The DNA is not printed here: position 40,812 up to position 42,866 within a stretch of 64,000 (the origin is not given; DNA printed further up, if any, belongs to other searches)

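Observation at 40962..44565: ALS/YerE-like TPP carboligase translationally coupled to a DmpF-like acylating acetaldehyde dehydrogenase and a DmpG-like pyruvate aldolase inside a sugar pathway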

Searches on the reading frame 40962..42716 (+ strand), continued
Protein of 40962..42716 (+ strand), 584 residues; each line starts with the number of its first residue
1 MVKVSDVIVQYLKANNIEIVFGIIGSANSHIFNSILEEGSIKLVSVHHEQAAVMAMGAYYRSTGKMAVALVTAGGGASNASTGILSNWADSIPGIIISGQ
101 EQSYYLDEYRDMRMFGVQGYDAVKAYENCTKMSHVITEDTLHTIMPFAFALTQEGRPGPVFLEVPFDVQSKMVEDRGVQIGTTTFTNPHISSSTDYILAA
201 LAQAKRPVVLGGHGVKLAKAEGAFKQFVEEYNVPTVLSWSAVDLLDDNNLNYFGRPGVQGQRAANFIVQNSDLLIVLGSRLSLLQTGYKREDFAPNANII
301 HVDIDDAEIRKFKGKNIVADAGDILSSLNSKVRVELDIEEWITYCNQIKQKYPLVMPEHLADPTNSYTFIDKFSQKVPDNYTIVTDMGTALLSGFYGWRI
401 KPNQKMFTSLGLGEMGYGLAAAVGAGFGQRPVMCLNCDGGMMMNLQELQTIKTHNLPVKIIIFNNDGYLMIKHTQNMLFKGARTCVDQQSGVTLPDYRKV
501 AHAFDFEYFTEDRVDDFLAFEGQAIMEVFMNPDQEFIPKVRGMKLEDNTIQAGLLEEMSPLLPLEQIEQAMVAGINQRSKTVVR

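Call 34: search_solved_structures(query=window:40962-42713:+, show_alignments=1, max_evalue=1e-40)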
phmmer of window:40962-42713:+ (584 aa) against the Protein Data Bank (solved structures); distinct sequences matched with E-value up to 1e-40: 18.
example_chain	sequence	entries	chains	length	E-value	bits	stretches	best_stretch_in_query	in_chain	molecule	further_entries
8rph_A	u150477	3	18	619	1.8e-150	505.4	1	2-583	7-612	Thiamine pyrophosphate-binding protein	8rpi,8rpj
5ahk_A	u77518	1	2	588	1.3e-75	258.3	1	2-512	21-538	ACETOLACTATE SYNTHASE II, LARGE SUBUNIT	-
6lpi_A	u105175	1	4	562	3.9e-69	236.9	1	6-480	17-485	Acetolactate synthase isozyme 1 large subunit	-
7u25_A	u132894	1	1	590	2.2e-57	198.1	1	4-483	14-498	Acetolactate synthase, chloroplastic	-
7stq_A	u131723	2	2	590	4.7e-57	197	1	4-483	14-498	Acetolactate synthase, chloroplastic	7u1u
3e9y_A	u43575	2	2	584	4.8e-57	197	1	4-483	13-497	Acetolactate synthase, chloroplastic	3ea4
7tzz_A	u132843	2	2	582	5.9e-57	196.7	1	4-483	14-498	Acetolactate synthase, chloroplastic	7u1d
1ybh_A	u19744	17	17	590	6.3e-57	196.6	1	4-483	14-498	Acetolactate synthase, chloroplast | Acetolactate synthase | Acetolactate synthase, chloroplastic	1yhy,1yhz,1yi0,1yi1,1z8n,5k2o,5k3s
8et5_A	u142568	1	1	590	6.4e-57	196.6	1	4-483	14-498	Acetolactate synthase, chloroplastic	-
6u9h_A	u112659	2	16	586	6.4e-57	196.6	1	4-483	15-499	Acetolactate synthase, chloroplastic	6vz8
1jsc_A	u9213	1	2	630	6e-46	160.4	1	10-543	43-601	ACETOHYDROXY-ACID SYNTHASE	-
6u9d_A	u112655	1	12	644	6.4e-46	160.2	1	10-543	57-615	Acetolactate synthase catalytic subunit, mitochondrial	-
1n0h_A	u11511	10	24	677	7.7e-46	160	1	10-543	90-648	Acetolactate synthase | Acetolactate synthase, mitochondrial | Acetolactate synthase catalytic subunit, mitochondrial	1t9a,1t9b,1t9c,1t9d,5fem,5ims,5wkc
6dek_A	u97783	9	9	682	1e-45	159.6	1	11-541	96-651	Acetolactate synthase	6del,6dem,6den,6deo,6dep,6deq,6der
8xod_A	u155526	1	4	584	1.5e-45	159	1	5-524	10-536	BbmA-G484F complex with CBOA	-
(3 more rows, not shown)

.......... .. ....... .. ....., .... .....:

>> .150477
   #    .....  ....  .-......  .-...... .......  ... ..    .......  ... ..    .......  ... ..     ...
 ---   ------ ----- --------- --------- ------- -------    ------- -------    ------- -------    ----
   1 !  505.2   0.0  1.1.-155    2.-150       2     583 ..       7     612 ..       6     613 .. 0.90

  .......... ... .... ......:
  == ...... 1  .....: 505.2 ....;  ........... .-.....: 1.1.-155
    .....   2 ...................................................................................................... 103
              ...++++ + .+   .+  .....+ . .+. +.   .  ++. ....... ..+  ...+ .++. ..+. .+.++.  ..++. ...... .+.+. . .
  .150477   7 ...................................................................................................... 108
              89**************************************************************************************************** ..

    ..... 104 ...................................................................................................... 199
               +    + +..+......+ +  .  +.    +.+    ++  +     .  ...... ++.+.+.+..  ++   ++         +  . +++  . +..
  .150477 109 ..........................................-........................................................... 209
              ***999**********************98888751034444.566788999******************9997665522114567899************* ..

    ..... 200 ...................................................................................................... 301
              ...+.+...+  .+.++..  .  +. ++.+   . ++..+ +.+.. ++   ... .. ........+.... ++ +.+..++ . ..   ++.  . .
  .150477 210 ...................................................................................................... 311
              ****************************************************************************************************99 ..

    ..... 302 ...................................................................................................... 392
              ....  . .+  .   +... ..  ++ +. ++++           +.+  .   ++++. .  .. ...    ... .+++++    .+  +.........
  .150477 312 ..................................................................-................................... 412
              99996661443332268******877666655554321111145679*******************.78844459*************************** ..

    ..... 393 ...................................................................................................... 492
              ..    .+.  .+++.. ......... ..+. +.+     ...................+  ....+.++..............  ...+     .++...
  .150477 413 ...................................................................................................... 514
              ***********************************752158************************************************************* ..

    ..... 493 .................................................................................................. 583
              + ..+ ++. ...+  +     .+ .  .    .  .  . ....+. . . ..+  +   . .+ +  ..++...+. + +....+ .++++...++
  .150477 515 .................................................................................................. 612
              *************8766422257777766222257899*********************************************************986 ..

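Call 51: search_protein_families(library=ncbifam, proteins=[L046:4927-5997:+, L046:6025-7053:+, L046:7079-7855:+, L046:7819-8940:+, L046:8944-9999:+, L046:13729-14781:+, L046:14822-16126:+, L046:16126-17493:+, L046:17486-18433:+, L046:18444-19571:+], max_evalue=0.00001)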
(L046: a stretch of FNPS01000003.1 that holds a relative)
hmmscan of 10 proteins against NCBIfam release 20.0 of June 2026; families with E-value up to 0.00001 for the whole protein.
L046:4927-5997:+ (356 aa): 0 families

L046:6025-7053:+ (342 aa): 21 families
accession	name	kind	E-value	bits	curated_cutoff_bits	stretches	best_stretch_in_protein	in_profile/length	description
TIGR02160.1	PA_CoA_Oxy5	hypoth_equivalog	3.8e-62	210.1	420.8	1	5-341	3-350/352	1,2-phenylacetyl-CoA epoxidase subunit PaaE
NF058606.1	GlBtMonoRdsGbcB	equivalog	1.7e-45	155.5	500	1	5-341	15-361/362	glycine betaine monooxygenase reductase subunit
NF007964.0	PRK10684.1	equivalog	1.3e-41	142.7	383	1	4-340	10-332/333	NADH oxidoreductase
NF040810.1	BenC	equivalog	2e-38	132.4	430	2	3-241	104-330/333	benzoate 1,2-dioxygenase electron transfer component BenC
NF045803.1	MethMoxFADbindMmoC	equivalog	4.4e-35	121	500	2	16-241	119-340/343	aromatic/alkene monooxygenase hydroxylase FAD-binding subunit MmoC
NF009805.0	PRK13289.1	equivalog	1.3e-34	119.8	432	1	8-230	159-381/399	NO-inducible flavohemoprotein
NF008822.0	PRK11872.1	equivalog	2.9e-28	98.8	402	1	7-241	110-335/341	anthranilate 1,2-dioxygenase electron transfer component AntC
TIGR01941.1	nqrF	equivalog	2.5e-17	62.9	295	1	70-241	234-403/405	NADH:ubiquinone reductase (Na(+)-transporting) subunit F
NF005963.0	PRK08051.1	equivalog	1.4e-15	57.3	230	1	3-242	3-231/233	NAD(P)H-flavin reductase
NF008178.0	PRK10926.1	equivalog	1.2e-14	54.2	390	1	5-192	6-189/248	ferredoxin--NADP(+) reductase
NF052252.1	flav_redu_LuxG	exception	6.5e-14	51.6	340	1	10-241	7-229/232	flavin mononucleotide reductase LuxG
NF006220.0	PRK08345.1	subfamily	2e-12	46.9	395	1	6-228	16-238/294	cytochrome-c3 hydrogenase subunit gamma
NF058510.1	bifunc_CpcD_PetH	exception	2.9e-12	46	635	1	76-230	219-380/405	bifunctional rod-capping linker CpcD/ferredoxin--NADP reductase PetH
TIGR02008.1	fdx_plant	subfamily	3.9e-12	45.8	81.15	1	264-336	12-85/97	ferredoxin [2Fe-2S]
NF004317.0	PRK05713.1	equivalog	1.3e-11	44.3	338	1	28-167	114-250/312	iron-sulfur-binding ferredoxin reductase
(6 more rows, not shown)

L046:7079-7855:+ (258 aa): 17 families
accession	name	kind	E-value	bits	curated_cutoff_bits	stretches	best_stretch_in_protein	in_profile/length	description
TIGR02623.1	G1P_cyt_trans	equivalog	3.2e-116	387.2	300.25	1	1-258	1-255/255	glucose-1-phosphate cytidylyltransferase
TIGR03992.1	Arch_glmU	subfamily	6.1e-27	94.5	292.1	2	1-75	1-75/393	bifunctional sugar-1-phosphate nucleotidylyltransferase/acetyltransferase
NF049965.1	GlMnHpPGnyltfHddC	equivalog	1.2e-23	84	300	1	1-201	1-176/221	D-glycero-D-manno-heptose 1-phosphate guanosyltransferase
NF041313.1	UDPGP_AglF_Halo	equivalog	1.3e-22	80.4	400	1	1-199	1-181/234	UTP--glucose-1-phosphate uridylyltransferase AglF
NF052502.1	man1P_GTase_Rv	exception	7e-22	77.8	440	1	2-242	2-224/352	mannose-1-phosphate guanylyltransferase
NF041173.1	Sug_nt_acttase_Thmprot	equivalog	1.3e-20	73.7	600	1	1-234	1-213/405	bifunctional sugar-1-phosphate nucleotidylyltransferase/acetyltransferase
TIGR01208.1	rmlA_long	equivalog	2.1e-14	53.2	320.25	1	2-201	1-183/353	glucose-1-phosphate thymidylyltransferase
NF045761.1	NAMPUrTaseMurU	equivalog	9.5e-13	48.5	250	1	1-233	1-212/226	N-acetylmuramate alpha-1-phosphate uridylyltransferase MurU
TIGR02091.1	glgC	equivalog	8.8e-12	44.8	424.9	1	3-233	3-244/364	glucose-1-phosphate adenylyltransferase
NF001947.0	PRK00725.1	subfamily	7.8e-11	41.4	470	1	3-180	19-195/426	glucose-1-phosphate adenylyltransferase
NF041135.1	IPPtranDIPPsyn_Thcocales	equivalog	8.4e-11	41.5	580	1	1-80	1-72/419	bifunctional L-myo-inositol-1-phosphate cytidylyltransferase/CDP-L-myo-inositol myo-inositolphosphotransferase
TIGR01099.1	galU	equivalog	1.3e-10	41.3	326.8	1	1-202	2-216/261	UTP--glucose-1-phosphate uridylyltransferase GalU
NF003670.0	PRK05293.1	equivalog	4.6e-10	39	470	1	4-237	8-247/382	glucose-1-phosphate adenylyltransferase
NF002772.0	PRK02862.1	equivalog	5.5e-09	35.2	537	1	4-182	7-183/429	glucose-1-phosphate adenylyltransferase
TIGR01173.1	glmU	equivalog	2.1e-08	33.4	366.85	1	1-85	1-66/452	bifunctional UDP-N-acetylglucosamine diphosphorylase/glucosamine-1-phosphate N-acetyltransferase GlmU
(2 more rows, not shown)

L046:7819-8940:+ (373 aa): 15 families
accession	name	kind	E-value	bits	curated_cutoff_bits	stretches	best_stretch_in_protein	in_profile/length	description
TIGR02622.1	CDP_4_6_dhtase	equivalog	1.9e-142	474.6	278.45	1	23-370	2-351/352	CDP-glucose 4,6-dehydratase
TIGR01181.1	dTDP_gluc_dehyt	equivalog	4.3e-29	101.6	365.1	1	28-352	2-314/321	dTDP-glucose 4,6-dehydratase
TIGR04180.1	EDH_00030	hypoth_equivalog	3.2e-18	65.8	475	1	28-191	1-163/297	NAD-dependent 4,6-dehydratase LegB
TIGR01179.1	galE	equivalog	4.6e-18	65.1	262.3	1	27-351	1-327/332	UDP-glucose 4-epimerase GalE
TIGR01472.1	gmd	equivalog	7.6e-17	61.5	415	1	27-191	2-173/342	GDP-mannose 4,6-dehydratase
NF007582.0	PRK10217.1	equivalog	4.2e-13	49.1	698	1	80-352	58-334/355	dTDP-glucose 4,6-dehydratase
NF007490.0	PRK10084.1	subfamily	9.1e-12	44.6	649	1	78-367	55-352/361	dTDP-glucose 4,6-dehydratase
TIGR01214.1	rmlD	equivalog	2.9e-09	36.4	224.05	1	28-190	2-141/285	dTDP-4-dehydrorhamnose reductase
TIGR03466.1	HpnA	hypoth_equivalog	1.1e-08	34.3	367.65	1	27-135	2-101/327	hopanoid-associated sugar epimerase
TIGR03589.1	PseB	equivalog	1.6e-07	30.6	407.75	1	23-152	2-129/324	UDP-N-acetylglucosamine 4,6-dehydratase (inverting)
NF043036.1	ErythonDh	equivalog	1.2e-06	28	325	1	27-191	2-168/321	D-erythronate dehydrogenase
TIGR04130.1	FnlA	equivalog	1.8e-06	27.1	730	1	23-153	2-130/337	UDP-N-acetylglucosamine 4,6-dehydratase/5-epimerase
NF007956.0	PRK10675.1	subfamily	2.2e-06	27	394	1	27-185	2-161/338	UDP-glucose 4-epimerase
NF042423.1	oxyalk_red_Shew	equivalog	3.6e-06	26.3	580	1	24-151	7-121/331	2-alkyl-3-oxoalkanoate reductase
NF011728.1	PRK15181.1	equivalog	9.7e-06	24.8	760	0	22-350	12-338/348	Vi polysaccharide biosynthesis UDP-N-acetylglucosaminuronic acid C-4 epimerase TviC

L046:8944-9999:+ (351 aa): 16 families
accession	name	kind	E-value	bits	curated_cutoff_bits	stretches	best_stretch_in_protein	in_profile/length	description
TIGR01181.1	dTDP_gluc_dehyt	equivalog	7.4e-24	84.4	365.1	1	28-340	2-309/321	dTDP-glucose 4,6-dehydratase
TIGR04180.1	EDH_00030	hypoth_equivalog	9.3e-19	67.6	475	1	28-291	1-256/297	NAD-dependent 4,6-dehydratase LegB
TIGR01179.1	galE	equivalog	7.1e-18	64.5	262.3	1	28-337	2-320/332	UDP-glucose 4-epimerase GalE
NF011728.1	PRK15181.1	equivalog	2.3e-11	43.3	760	1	25-253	15-241/348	Vi polysaccharide biosynthesis UDP-N-acetylglucosaminuronic acid C-4 epimerase TviC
TIGR03589.1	PseB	equivalog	9.4e-11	41.2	407.75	1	24-144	3-121/324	UDP-N-acetylglucosamine 4,6-dehydratase (inverting)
TIGR02197.1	heptose_epim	equivalog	2.7e-10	39.9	274.6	1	28-185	1-144/316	ADP-glyceromanno-heptose 6-epimerase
NF007490.0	PRK10084.1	subfamily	4.1e-10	39.2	649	1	28-341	3-333/361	dTDP-glucose 4,6-dehydratase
TIGR01746.1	Thioester-redct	subfamily_domain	4.9e-10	39.2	213.35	1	27-206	1-192/371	thioester reductase domain-containing protein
NF007956.0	PRK10675.1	subfamily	6.3e-10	38.7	394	1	28-189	3-159/338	UDP-glucose 4-epimerase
NF007582.0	PRK10217.1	equivalog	2.3e-09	36.8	698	1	26-276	2-255/355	dTDP-glucose 4,6-dehydratase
TIGR04130.1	FnlA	equivalog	6.1e-09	35.2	730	1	24-153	3-130/337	UDP-N-acetylglucosamine 4,6-dehydratase/5-epimerase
TIGR02622.1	CDP_4_6_dhtase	equivalog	3.5e-08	33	278.45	1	24-196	3-171/352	CDP-glucose 4,6-dehydratase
NF043036.1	ErythonDh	equivalog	7.4e-08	31.9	325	1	28-192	3-162/321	D-erythronate dehydrogenase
TIGR03466.1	HpnA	hypoth_equivalog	8.1e-07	28.2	367.65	1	27-201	2-162/327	hopanoid-associated sugar epimerase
NF047922.1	GDPFucSynFcl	equivalog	1e-06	28.5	500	1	93-308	49-270/308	GDP-L-fucose synthase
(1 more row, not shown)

L046:13729-14781:+ (350 aa): 17 families
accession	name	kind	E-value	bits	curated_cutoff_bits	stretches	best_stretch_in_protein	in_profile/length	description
TIGR01181.1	dTDP_gluc_dehyt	equivalog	2.8e-31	108.8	365.1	1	31-345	2-312/321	dTDP-glucose 4,6-dehydratase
TIGR01179.1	galE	equivalog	3.3e-21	75.5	262.3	2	31-216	2-180/332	UDP-glucose 4-epimerase GalE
TIGR04180.1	EDH_00030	hypoth_equivalog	8.4e-21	74.3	475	1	31-329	1-294/297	NAD-dependent 4,6-dehydratase LegB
TIGR03466.1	HpnA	hypoth_equivalog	3.3e-17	62.4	367.65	1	31-311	3-263/327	hopanoid-associated sugar epimerase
NF008872.0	PRK11908.1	equivalog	3.1e-15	56.1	294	1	30-341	3-332/349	bifunctional UDP-4-keto-pentose/UDP-xylose synthase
NF007490.0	PRK10084.1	subfamily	7.2e-15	54.8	649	1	31-344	3-334/361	dTDP-glucose 4,6-dehydratase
TIGR02622.1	CDP_4_6_dhtase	equivalog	2.2e-14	53.4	278.45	1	27-198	3-170/352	CDP-glucose 4,6-dehydratase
NF007582.0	PRK10217.1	equivalog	2e-13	50.2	698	1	30-277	3-253/355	dTDP-glucose 4,6-dehydratase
TIGR02197.1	heptose_epim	equivalog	7.9e-13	48.2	274.6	1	31-339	1-308/316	ADP-glyceromanno-heptose 6-epimerase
NF011728.1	PRK15181.1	equivalog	8e-10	38.2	760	1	24-344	11-337/348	Vi polysaccharide biosynthesis UDP-N-acetylglucosaminuronic acid C-4 epimerase TviC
NF047922.1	GDPFucSynFcl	equivalog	8.8e-09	35.2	500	1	136-343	90-300/308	GDP-L-fucose synthase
TIGR03589.1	PseB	equivalog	2.1e-08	33.5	407.75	1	26-153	2-126/324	UDP-N-acetylglucosamine 4,6-dehydratase (inverting)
NF007956.0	PRK10675.1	subfamily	4.9e-08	32.5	394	1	31-344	3-329/338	UDP-glucose 4-epimerase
NF041293.1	G6PDh_Azf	equivalog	3e-07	30.1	400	1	28-208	2-178/252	NAD-dependent glucose-6-phosphate dehydrogenase Azf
NF042423.1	oxyalk_red_Shew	equivalog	4.1e-07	29.4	580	0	30-218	10-180/331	2-alkyl-3-oxoalkanoate reductase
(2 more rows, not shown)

L046:14822-16126:+ (434 aa): 11 families
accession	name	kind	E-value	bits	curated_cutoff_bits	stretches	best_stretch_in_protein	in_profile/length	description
NF011936.0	PRK15407.1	equivalog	1.7e-212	705.9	423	1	10-433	13-437/440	lipopolysaccharide biosynthesis protein RfbH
TIGR03588.1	PseC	equivalog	3.5e-64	217.1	423.5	1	33-431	2-379/380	UDP-4-amino-4,6-dideoxy-N-acetyl-beta-L-altrosamine transaminase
TIGR04181.1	NHT_00031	hypoth_equivalog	2.8e-53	181.1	420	2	55-239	23-216/359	LegC family aminotransferase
NF008687.0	PRK11706.1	equivalog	2.9e-52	177.7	375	2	59-249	29-211/375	dTDP-4-amino-4,6-dideoxygalactose transaminase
NF008658.2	PRK11658.1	equivalog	1.8e-45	155.2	631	1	31-431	3-376/379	UDP-4-amino-4-deoxy-L-arabinose aminotransferase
TIGR02379.1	ECA_wecE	subfamily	1.9e-45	155.3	434.85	1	57-432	27-375/376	dTDP-4-amino-4,6-dideoxy-D-glucose transaminase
TIGR04427.1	PLP_DesI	equivalog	6.5e-29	101.2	650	1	40-249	29-230/390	dTDP-4-dehydro-6-deoxyglucose aminotransferase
NF005817.0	PRK07683.1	equivalog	8.8e-08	31.2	575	1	106-194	110-204/387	aminotransferase A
NF005816.0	PRK07682.1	equivalog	1.9e-07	30.1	620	1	101-192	105-204/390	aminotransferase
NF004770.0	PRK06108.1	subfamily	2e-06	26.9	422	1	105-194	116-213/396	pyridoxal phosphate-dependent aminotransferase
NF006488.0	PRK08912.1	equivalog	2.4e-06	26.8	498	1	105-170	107-171/387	aminotransferase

L046:16126-17493:+ (455 aa): 1 family
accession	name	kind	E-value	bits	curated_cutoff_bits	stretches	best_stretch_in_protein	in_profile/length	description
NF041503.1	WZX_like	subfamily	4.1e-25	88.7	300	1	22-432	3-413/429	O-unit flippase-like protein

L046:17486-18433:+ (315 aa): 0 families

L046:18444-19571:+ (375 aa): 26 families (the best 25 are shown)
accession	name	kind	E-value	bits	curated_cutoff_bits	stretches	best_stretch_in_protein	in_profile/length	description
TIGR03999.1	thiol_BshA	equivalog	1.4e-18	67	273.7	1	198-373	198-372/375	N-acetyl-alpha-D-glucosaminyl L-malate synthase BshA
NF049988.1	MGlcDAGSynMgs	equivalog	4.9e-16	59.1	400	1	203-374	217-387/398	alpha-monoglucosyldiacylglycerol synthase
TIGR03088.1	stp2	hypoth_equivalog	1.2e-14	54.2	409.05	1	166-365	160-359/374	TIGR03088 family PEP-CTERM/XrtA system glycosyltransferase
NF041876.1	EPS_EpsE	equivalog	2e-14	53.6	400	1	197-331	212-353/389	exopolysaccharide biosynthesis GT4 family glycosyltransferase EpsE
NF046085.1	XrtY_assoc_Gly1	equivalog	7.6e-14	51.4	400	1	184-373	194-383/387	XrtY-associated glycosyltransferase XYAG1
NF047880.1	glyco_SdgA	exception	1.2e-12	47.2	800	1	105-362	219-478/488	serine-aspartate repeat adhesin O-glycosyltransferase SdgA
NF050056.1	ProtGlycPglH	equivalog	2.4e-12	46.6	600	1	189-329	169-307/354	GalNAc-alpha-(1->4)-GalNAc-alpha-(1->3)-diNAcBac-PP-undecaprenol alpha-1,4-N-acetyl-D-galactosaminyltransferase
TIGR04157.1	glyco_rSAM_CFB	subfamily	8.9e-12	44.7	400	1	197-327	225-352/406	TIGR04157 family glycosyltransferase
NF050063.1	ProtGlycPglJ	equivalog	4.6e-11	42.5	500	1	191-329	185-320/363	N-acetylgalactosamine-N,N'-diacetylbacillosaminyl-diphospho-undecaprenol 4-alpha-N-acetylgalactosaminyltransferase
NF007396.0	PRK09922.1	equivalog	1.7e-10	40.3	385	1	197-369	180-353/361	lipopolysaccharide 1,6-galactosyltransferase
TIGR04063.1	stp3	hypoth_equivalog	5e-10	38.8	442.05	1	175-353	189-374/397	TIGR04063 family PEP-CTERM/XrtA system glycosyltransferase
NF041010.1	glycosy_Agl16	equivalog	5.2e-10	38.7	575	1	192-332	170-311/352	glycosylation protein Agl16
TIGR02149.1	glgA_Coryne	subfamily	7.9e-10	38.4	302.4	1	197-348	201-354/391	glycogen synthase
NF038295.1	EPS_HpsP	equivalog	6.9e-09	35.2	550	1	190-373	199-386/388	hormogonium polysaccharide biosynthesis glycosyltransferase HpsP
NF011726.0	PRK15179.1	equivalog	6.4e-08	31.3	733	1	223-324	541-640/694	Vi polysaccharide biosynthesis protein TviE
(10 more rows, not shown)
